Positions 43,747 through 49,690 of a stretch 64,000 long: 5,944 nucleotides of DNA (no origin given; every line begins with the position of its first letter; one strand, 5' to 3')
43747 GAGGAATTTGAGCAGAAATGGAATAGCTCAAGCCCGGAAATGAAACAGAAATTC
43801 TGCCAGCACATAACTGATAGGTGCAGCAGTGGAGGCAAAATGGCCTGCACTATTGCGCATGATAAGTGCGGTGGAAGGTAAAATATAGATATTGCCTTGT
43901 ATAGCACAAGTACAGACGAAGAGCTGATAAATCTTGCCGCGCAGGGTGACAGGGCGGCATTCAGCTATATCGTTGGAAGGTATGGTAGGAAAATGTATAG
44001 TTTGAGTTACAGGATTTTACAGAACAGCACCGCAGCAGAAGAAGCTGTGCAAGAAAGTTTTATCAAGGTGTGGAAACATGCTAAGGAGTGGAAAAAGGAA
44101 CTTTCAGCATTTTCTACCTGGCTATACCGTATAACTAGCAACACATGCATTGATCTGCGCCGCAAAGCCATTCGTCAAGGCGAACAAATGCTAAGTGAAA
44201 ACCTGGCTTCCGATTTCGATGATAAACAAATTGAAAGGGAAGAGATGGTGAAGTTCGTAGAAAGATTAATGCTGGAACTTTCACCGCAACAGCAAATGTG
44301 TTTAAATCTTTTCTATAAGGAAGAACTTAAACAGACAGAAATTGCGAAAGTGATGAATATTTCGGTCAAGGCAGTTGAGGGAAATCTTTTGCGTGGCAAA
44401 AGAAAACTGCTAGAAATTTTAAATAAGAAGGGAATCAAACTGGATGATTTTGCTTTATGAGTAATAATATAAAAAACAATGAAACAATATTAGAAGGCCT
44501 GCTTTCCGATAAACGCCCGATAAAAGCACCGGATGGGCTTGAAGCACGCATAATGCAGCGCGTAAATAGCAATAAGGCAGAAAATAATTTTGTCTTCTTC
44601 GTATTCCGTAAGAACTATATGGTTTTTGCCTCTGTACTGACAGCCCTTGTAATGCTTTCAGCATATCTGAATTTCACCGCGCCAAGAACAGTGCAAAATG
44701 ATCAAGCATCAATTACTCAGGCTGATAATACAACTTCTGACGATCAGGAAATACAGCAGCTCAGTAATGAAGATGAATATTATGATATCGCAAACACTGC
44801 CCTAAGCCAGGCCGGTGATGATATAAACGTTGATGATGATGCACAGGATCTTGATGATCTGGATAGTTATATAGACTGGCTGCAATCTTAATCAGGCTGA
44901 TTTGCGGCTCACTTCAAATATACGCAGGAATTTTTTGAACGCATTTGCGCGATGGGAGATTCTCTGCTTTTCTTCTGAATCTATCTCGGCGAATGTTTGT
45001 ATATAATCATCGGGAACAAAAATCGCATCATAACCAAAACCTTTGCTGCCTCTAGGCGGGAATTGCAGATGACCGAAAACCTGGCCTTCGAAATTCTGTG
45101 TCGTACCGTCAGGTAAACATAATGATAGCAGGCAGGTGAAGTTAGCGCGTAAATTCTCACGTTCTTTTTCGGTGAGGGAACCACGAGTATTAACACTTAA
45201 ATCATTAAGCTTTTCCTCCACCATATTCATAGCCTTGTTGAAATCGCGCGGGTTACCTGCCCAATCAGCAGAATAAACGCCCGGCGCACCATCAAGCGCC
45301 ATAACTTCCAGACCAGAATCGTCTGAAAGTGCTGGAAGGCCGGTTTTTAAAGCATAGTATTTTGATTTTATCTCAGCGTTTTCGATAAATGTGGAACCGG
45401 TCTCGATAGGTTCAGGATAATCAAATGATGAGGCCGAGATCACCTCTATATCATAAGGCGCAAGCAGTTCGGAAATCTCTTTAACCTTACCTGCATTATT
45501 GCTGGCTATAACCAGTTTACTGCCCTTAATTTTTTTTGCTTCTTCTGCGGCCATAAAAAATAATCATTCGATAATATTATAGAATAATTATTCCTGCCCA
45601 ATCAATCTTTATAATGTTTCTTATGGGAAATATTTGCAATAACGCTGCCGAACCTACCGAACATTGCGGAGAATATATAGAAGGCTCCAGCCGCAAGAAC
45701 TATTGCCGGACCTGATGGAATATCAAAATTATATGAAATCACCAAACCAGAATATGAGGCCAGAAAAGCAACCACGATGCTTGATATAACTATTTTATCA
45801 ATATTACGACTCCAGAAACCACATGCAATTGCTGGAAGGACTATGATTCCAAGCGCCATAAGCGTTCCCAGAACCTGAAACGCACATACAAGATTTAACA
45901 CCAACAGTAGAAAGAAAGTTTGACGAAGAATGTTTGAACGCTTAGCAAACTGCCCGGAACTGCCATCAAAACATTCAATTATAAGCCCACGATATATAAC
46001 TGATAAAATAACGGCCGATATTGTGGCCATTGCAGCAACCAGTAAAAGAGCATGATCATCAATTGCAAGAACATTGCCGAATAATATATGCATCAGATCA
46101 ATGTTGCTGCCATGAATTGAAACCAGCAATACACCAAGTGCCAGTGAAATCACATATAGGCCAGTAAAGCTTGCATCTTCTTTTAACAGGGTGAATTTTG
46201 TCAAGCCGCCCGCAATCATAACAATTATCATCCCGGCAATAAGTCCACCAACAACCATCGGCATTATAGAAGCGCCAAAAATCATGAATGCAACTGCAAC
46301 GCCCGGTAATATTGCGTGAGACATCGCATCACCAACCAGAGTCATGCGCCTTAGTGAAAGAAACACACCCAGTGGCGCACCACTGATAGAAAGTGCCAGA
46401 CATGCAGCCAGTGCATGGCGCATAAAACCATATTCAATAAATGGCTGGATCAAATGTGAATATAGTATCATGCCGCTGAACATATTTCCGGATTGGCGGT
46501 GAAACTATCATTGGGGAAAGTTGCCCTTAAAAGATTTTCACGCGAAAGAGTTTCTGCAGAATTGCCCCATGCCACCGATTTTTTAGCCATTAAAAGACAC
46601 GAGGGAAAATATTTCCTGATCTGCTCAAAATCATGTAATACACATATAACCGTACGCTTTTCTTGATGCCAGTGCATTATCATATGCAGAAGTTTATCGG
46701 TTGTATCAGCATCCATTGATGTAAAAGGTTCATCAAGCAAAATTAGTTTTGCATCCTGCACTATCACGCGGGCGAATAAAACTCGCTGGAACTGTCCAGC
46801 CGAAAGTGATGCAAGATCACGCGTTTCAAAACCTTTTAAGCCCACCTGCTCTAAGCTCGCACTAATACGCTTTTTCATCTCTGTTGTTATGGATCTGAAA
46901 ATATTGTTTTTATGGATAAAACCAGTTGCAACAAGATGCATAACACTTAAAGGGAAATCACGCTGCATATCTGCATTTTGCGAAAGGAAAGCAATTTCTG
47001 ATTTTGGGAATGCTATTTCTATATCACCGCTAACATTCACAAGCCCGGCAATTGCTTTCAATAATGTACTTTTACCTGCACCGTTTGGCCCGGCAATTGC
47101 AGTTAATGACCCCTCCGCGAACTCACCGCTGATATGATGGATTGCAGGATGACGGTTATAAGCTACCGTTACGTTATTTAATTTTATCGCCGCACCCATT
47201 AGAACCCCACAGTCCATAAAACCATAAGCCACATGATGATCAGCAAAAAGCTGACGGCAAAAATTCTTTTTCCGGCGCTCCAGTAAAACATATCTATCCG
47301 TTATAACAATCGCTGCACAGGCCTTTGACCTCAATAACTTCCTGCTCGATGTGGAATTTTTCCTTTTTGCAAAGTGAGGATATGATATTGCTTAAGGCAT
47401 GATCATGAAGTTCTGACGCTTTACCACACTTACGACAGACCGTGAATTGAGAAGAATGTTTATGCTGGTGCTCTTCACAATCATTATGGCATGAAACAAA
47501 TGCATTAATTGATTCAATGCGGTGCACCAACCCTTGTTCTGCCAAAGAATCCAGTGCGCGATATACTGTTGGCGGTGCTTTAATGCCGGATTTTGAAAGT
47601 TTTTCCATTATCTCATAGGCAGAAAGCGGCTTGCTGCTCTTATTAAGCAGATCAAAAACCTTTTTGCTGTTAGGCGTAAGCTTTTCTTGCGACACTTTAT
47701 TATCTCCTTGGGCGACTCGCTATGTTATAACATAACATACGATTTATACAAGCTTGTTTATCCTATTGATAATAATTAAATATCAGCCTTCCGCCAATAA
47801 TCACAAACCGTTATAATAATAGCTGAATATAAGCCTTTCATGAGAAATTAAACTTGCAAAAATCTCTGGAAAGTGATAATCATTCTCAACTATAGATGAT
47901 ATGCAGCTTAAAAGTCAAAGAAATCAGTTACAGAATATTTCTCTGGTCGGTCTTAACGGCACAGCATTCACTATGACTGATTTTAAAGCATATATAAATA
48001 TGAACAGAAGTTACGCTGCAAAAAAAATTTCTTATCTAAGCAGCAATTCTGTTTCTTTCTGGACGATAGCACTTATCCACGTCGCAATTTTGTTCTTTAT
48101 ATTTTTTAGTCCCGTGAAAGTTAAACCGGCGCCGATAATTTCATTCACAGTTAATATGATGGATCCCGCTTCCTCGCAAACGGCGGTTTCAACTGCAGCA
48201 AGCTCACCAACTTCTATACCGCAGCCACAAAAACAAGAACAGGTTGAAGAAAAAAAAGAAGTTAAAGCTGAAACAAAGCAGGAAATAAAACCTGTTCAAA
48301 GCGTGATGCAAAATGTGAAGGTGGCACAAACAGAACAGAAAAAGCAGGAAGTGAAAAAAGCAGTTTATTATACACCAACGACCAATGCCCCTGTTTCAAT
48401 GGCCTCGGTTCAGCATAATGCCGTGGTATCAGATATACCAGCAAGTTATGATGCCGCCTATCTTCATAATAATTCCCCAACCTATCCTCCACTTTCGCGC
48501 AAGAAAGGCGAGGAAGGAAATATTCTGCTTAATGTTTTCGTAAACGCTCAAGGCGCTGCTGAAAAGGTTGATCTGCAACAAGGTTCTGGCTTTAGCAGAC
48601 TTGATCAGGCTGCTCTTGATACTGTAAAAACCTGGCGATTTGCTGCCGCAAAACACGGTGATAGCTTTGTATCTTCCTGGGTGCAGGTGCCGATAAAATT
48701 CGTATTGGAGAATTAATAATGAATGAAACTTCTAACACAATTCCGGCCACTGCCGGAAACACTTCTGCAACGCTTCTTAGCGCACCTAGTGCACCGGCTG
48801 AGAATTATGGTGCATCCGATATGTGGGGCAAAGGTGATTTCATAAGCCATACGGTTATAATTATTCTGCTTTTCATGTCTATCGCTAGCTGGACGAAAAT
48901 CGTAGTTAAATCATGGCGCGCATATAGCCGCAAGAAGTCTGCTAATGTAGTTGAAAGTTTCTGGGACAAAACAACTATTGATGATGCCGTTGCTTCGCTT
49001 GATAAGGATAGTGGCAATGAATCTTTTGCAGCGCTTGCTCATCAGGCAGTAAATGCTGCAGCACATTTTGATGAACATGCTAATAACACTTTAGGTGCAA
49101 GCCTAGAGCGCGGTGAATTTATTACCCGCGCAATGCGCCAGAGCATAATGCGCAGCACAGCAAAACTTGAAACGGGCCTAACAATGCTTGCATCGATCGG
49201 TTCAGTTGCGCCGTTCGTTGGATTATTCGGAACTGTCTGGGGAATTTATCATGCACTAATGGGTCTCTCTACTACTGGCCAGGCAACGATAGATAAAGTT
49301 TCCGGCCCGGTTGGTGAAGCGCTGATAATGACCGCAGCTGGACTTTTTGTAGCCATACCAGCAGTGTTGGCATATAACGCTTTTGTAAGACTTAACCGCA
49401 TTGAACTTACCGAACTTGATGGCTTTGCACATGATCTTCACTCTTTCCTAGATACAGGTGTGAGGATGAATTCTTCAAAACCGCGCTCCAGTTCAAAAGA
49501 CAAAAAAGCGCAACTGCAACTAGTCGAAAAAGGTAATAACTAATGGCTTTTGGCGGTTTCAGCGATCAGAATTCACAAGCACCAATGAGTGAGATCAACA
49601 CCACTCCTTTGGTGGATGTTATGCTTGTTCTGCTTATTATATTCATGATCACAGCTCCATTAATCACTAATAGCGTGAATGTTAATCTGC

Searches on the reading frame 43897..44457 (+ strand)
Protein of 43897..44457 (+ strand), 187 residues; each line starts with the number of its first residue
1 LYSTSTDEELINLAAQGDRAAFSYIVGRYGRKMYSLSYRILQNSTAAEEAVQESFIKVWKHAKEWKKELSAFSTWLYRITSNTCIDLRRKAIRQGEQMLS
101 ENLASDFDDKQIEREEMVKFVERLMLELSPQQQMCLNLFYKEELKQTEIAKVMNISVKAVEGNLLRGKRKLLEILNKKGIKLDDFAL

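Call 51: search_protein_families(library=pfam, proteins=[window:43897-44457:+], max_evalue=0.00001)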
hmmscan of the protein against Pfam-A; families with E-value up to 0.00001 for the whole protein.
window:43897-44457:+ (187 aa): 4 families
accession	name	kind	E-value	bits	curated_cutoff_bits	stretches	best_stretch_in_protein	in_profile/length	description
PF04542.20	Sigma70_r2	-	3.8e-18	65.5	24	1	26-91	2-68/71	Sigma-70 region 2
PF08281.18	Sigma70_r4_2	-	1.3e-11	44.4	25.7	1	122-171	5-54/54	Sigma-70, region 4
PF07638.17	Sigma70_ECF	-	2.7e-06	27.8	21.1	1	9-164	6-172/185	ECF sigma factor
PF04545.22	Sigma70_r4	-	4.6e-06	26.5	24.1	1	125-160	2-37/50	Sigma-70, region 4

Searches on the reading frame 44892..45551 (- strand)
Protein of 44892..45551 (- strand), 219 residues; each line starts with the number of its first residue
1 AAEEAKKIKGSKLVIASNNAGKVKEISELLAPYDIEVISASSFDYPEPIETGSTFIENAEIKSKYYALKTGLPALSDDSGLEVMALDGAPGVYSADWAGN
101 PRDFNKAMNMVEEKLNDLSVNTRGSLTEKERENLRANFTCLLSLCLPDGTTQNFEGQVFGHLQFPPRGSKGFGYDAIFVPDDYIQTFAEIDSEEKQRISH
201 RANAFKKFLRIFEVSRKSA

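Call 51: search_protein_families(library=pfam, proteins=[window:44892-45551:-], max_evalue=0.00001)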
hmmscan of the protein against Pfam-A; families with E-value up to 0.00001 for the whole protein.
window:44892-45551:- (219 aa): 1 family
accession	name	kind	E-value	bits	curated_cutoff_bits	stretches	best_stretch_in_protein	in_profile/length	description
PF01725.21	Ham1p_like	-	5.4e-56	189.9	22.5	1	13-209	1-184/186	Ham1 family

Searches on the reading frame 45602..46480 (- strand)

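Call 51: search_protein_families(library=pfam, proteins=[window:45602-46480:-], max_evalue=0.00001)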
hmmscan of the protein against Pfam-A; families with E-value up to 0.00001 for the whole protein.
window:45602-46480:- (292 aa): 1 family
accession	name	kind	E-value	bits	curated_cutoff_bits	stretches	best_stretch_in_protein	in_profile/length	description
PF00950.22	ABC-3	-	3e-46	158.5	20.1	1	17-274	2-257/258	ABC 3 transport family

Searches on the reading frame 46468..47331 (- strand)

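Call 51: search_protein_families(library=pfam, proteins=[window:46468-47331:-], max_evalue=0.00001)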
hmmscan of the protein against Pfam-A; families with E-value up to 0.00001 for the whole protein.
window:46468-47331:- (287 aa): 4 families
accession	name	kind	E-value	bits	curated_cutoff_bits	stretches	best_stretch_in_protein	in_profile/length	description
PF00005.33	ABC_tran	-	2.1e-25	90.4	25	1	65-203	2-136/137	ABC transporter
PF13304.12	AAA_21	-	7.4e-09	36.5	27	1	76-122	1-54/304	AAA domain, putative AbiEii toxin, Type IV TA system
PF13476.12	AAA_23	-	2.9e-06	28.5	27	1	70-96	16-41/201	AAA domain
PF02463.25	SMC_N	-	4.9e-06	26.6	40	0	66-94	17-44/220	RecF/RecN/SMC N terminal domain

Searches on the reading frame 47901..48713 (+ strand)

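Call 51: search_protein_families(library=pfam, proteins=[window:47901-48713:+], max_evalue=0.00001)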
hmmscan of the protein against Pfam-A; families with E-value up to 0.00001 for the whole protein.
window:47901-48713:+ (271 aa): 1 family
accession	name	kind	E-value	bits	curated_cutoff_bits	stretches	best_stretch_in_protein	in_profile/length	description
PF03544.19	TonB_C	-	1.2e-17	64.6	24.6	1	192-269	2-79/79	Gram-negative bacterial TonB protein C-terminal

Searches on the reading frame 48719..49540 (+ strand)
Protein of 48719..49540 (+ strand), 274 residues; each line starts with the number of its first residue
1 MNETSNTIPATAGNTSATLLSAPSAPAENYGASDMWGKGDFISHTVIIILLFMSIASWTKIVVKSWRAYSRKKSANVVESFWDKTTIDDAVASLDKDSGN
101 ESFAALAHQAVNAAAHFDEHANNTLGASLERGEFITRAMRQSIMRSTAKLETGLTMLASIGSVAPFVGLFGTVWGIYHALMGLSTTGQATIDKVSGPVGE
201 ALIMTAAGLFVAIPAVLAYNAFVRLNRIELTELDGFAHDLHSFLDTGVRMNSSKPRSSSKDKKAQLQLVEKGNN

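Call 51: search_protein_families(library=pfam, proteins=[window:48719-49540:+], max_evalue=0.00001)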
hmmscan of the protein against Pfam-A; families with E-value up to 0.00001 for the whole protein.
window:48719-49540:+ (274 aa): 1 family
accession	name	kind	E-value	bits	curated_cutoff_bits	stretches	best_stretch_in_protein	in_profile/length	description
PF01618.21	MotA_ExbB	-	6.4e-34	116.9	22.9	1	129-233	21-125/127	MotA/TolQ/ExbB proton channel family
